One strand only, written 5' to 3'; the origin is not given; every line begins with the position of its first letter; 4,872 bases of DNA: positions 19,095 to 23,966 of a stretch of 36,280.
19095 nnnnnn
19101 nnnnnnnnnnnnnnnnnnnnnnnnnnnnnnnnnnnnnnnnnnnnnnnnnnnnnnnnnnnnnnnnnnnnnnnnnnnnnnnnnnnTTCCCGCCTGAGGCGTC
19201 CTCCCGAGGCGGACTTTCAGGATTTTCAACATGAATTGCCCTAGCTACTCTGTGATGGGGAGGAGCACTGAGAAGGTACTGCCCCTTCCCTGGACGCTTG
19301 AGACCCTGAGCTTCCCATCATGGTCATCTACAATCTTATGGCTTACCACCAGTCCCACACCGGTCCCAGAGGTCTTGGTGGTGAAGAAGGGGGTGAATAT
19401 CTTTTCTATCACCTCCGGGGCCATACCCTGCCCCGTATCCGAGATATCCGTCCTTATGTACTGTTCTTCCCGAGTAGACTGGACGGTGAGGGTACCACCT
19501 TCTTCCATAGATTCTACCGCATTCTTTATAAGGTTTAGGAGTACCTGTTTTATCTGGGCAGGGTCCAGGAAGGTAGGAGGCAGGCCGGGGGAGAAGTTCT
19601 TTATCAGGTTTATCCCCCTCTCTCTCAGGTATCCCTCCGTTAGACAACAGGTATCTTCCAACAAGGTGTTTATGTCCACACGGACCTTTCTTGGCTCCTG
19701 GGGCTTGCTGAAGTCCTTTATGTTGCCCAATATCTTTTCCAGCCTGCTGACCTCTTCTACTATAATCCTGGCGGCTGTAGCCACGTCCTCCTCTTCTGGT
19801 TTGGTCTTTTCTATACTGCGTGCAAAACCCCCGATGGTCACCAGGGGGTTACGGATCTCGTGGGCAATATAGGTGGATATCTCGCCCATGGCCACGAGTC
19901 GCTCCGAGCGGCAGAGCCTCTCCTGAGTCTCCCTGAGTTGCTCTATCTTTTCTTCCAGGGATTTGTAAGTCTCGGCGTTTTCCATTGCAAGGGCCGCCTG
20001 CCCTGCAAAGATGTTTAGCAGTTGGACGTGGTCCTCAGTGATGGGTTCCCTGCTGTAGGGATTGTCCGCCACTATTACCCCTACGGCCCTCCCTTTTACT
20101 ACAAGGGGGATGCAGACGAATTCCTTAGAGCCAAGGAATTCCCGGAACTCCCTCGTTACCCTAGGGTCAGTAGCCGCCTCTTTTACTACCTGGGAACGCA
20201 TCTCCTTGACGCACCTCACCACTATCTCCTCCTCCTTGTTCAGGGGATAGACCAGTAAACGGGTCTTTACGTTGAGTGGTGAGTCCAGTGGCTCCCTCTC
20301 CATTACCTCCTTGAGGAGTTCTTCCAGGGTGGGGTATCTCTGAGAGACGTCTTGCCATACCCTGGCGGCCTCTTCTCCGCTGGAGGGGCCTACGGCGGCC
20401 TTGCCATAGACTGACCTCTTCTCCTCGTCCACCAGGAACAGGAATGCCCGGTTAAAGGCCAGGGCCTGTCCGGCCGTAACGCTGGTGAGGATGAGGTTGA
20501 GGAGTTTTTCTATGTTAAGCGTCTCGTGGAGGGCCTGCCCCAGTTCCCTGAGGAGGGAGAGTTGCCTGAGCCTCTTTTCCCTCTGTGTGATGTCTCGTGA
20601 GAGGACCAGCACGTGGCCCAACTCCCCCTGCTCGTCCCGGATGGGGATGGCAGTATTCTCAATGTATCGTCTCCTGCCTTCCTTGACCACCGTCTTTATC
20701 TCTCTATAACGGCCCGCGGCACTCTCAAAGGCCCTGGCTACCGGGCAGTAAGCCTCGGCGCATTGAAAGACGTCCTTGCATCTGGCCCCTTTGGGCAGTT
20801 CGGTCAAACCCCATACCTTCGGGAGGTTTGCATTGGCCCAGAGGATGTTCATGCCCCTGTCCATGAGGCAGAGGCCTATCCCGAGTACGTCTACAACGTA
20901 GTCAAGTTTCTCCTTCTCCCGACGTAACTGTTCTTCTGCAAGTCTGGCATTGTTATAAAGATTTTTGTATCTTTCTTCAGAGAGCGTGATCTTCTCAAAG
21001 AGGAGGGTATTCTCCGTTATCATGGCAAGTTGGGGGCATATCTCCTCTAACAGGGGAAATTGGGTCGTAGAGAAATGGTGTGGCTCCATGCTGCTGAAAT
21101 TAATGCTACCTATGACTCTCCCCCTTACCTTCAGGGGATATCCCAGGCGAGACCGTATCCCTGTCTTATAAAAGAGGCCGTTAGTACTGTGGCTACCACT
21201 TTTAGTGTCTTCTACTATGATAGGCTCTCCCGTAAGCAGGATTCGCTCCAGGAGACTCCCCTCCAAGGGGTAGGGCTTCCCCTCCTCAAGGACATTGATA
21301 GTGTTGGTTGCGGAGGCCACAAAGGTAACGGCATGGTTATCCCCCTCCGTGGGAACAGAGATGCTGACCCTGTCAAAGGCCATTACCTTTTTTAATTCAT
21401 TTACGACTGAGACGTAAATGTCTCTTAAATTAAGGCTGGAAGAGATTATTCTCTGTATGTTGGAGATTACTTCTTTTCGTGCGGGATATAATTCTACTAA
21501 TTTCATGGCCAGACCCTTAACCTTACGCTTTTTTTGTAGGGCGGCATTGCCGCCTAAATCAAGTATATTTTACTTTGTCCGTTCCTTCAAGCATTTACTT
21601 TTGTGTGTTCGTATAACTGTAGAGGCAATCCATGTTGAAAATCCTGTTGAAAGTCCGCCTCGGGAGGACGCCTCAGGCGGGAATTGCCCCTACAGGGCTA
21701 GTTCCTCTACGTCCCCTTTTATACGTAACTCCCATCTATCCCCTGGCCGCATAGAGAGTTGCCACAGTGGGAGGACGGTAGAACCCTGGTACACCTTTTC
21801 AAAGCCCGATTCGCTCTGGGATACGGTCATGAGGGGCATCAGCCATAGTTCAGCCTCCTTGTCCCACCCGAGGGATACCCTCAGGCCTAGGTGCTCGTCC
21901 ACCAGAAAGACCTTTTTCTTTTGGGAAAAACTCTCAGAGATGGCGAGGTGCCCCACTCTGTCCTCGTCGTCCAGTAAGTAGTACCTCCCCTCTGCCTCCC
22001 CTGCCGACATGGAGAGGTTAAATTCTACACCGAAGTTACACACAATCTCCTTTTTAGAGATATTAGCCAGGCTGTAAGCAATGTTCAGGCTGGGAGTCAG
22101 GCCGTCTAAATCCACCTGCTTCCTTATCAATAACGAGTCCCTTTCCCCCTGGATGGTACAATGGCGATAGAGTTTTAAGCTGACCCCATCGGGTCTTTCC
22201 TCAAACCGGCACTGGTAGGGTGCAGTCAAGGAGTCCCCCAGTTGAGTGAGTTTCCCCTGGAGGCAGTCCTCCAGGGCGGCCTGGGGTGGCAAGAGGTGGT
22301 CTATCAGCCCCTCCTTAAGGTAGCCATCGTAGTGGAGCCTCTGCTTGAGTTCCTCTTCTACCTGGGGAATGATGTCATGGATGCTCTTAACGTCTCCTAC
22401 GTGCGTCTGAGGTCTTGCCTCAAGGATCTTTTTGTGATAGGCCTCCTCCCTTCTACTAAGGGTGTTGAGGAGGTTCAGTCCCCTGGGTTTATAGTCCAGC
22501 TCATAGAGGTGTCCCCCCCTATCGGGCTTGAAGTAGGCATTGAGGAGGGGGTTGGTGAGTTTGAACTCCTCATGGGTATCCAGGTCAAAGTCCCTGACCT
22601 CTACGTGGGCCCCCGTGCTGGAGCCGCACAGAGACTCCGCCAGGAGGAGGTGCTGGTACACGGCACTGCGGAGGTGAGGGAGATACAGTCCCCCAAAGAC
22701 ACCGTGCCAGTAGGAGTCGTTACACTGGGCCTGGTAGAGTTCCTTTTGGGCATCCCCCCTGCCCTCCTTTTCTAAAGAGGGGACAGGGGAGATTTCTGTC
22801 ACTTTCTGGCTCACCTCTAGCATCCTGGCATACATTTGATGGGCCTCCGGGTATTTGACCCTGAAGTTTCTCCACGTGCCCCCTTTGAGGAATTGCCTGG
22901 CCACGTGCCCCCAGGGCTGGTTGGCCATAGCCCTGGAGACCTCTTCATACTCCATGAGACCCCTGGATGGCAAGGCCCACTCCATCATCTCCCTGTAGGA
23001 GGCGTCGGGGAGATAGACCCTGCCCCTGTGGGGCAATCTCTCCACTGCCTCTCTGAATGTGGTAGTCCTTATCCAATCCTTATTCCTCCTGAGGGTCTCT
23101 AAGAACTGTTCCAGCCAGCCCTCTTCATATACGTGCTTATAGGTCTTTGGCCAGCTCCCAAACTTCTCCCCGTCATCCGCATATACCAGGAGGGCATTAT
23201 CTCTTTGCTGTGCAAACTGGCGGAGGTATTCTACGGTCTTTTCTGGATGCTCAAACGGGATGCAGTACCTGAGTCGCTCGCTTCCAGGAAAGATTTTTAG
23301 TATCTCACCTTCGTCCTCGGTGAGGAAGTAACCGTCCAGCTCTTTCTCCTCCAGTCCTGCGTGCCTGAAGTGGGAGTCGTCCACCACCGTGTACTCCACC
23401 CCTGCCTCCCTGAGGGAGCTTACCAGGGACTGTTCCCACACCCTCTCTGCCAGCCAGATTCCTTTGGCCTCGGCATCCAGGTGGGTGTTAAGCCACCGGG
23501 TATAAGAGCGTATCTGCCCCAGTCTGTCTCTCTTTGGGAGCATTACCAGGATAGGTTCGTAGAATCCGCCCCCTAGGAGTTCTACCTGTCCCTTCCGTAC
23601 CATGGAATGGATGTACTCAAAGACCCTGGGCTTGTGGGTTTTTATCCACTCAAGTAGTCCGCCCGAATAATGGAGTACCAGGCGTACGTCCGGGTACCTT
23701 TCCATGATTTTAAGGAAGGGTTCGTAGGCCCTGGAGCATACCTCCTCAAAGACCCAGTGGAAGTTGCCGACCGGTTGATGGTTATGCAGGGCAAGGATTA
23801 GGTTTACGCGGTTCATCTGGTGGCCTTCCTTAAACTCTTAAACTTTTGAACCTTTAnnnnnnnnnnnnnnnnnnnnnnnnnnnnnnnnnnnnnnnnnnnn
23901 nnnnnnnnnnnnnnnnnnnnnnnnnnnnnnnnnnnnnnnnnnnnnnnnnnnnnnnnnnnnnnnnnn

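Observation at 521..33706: Nearly every intergenic spacer is a long imperfect hairpin whose arms are locus-specific heptanucleotide tandem repeats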

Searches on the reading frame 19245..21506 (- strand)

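Call 9: search_protein_families(library=ncbifam, proteins=[window:19245-21506:-])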
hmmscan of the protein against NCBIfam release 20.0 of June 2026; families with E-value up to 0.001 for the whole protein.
window:19245-21506:- (753 aa): 87 families (the best 25 are shown)
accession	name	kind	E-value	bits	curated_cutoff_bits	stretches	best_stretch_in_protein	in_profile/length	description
NF008468.0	PRK11360.1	equivalog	2.1e-71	241.1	646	1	523-752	379-609/616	two-component system sensor histidine kinase AtoS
NF007688.0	PRK10364.1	equivalog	1.8e-60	205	479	1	522-751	222-451/460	two-component system sensor histidine kinase ZraS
NF052574.1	HisKinEspCMyxo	equivalog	1.9e-46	158.6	1200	1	521-751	398-637/785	serine histidine kinase EspC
NF046044.1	PnpS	equivalog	1.6e-45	155.8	400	2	547-750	177-390/390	two-component system histidine kinase PnpS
NF010411.0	PRK13837.1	equivalog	6.1e-45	153.5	647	1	426-752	344-676/828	two-component system VirA-like sensor kinase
NF038348.1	T2SS_HK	subfamily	6.7e-40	137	450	1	582-751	404-573/574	histidine kinase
NF053867.1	SprKinKinDBac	equivalog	1.4e-38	132.6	775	1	534-752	280-498/500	sporulation kinase KinD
NF041777.1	sens_FixL_Rhizob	equivalog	4.3e-37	127.9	850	1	523-752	245-482/485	sensor protein FixL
NF052573.1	HisKinEspAMyxo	equivalog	2.3e-33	115.2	1400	1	523-750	367-610/755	serine histidine kinase EspA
NF008293.1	PRK11073.1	equivalog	4.3e-33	115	240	1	521-752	112-348/349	nitrogen regulation protein NR(II)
TIGR02966.1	phoR_proteo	equivalog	5.2e-33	114.5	334.2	1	547-748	121-332/333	phosphate regulon sensor histidine kinase PhoR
NF047466.1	hybrid_RR_LvrB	exception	6.2e-33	114.5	500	1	508-751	120-376/377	hybrid histidine kinase/response regulator LvrB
TIGR02916.1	PEP_his_kin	equivalog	7e-33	114.1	300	1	463-750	412-679/679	XrtA/PEP-CTERM system histidine kinase PrsK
NF047874.1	MASE3_PAS_HK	subfamily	5.4e-32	111.4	560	2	522-751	382-625/655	MASE3 domain-containing sensor histidine kinase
NF006800.0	PRK09303.1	equivalog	1.3e-29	103.3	342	1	512-752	125-378/383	histidine kinase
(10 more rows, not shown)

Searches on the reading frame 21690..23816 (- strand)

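Call 9: search_protein_families(library=ncbifam, proteins=[window:21690-23816:-])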
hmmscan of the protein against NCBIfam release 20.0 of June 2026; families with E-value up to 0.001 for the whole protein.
window:21690-23816:- (708 aa): 0 families

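Call 54: search_protein_families(library=pfam, proteins=[window:21690-23816:-])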
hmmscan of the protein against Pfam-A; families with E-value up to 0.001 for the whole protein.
window:21690-23816:- (708 aa): 4 families
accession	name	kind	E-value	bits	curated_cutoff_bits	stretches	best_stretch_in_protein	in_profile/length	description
PF09095.17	AmyA-gluTrfs_C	-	6.9e-78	262.6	22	1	409-699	1-284/284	Alpha-amylase/4-alpha-glucanotransferase, C-terminal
PF03065.20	Glyco_hydro_57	-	3.2e-50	171.5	21.2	1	7-270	1-291/291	Glycosyl hydrolase family 57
PF09094.16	AmyA-A_glucT_m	-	1.2e-31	109.4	27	1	313-396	1-79/80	Alpha-amylase/4-alpha-glucanotransferase, middle domain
PF01074.27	Glyco_hydro_38N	-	7.7e-11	42.3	25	1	25-230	23-232/270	Glycosyl hydrolases family 38 N-terminal domain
